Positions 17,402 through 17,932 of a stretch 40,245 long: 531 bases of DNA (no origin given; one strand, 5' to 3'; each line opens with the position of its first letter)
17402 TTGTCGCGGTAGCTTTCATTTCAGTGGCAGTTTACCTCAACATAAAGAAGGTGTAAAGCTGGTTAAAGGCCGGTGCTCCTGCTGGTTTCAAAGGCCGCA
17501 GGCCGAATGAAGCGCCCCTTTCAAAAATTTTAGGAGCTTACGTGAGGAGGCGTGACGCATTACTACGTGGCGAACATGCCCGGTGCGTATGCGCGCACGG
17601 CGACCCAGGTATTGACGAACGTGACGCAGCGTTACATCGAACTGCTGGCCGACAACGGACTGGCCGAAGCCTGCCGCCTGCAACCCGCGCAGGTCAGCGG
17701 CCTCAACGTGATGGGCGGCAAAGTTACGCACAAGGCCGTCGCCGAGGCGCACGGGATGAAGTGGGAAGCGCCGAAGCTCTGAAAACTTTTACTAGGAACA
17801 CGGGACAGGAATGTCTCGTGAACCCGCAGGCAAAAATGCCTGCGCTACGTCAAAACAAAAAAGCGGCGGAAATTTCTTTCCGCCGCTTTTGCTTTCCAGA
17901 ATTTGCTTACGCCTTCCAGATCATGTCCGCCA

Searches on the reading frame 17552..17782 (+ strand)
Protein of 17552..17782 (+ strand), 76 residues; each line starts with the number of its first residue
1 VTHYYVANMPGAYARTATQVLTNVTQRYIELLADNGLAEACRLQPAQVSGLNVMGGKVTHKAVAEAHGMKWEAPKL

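Call 94: search_protein_families(library=pfam, proteins=[window:17552-17782:+], max_evalue=0.001)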
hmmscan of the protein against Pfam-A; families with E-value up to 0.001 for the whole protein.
window:17552-17782:+ (76 aa): 1 family
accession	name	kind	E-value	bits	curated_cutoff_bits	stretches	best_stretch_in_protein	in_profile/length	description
PF01262.27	AlaDh_PNT_C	-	2.9e-13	50.2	23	1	2-61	155-214/214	Alanine dehydrogenase/PNT, C-terminal domain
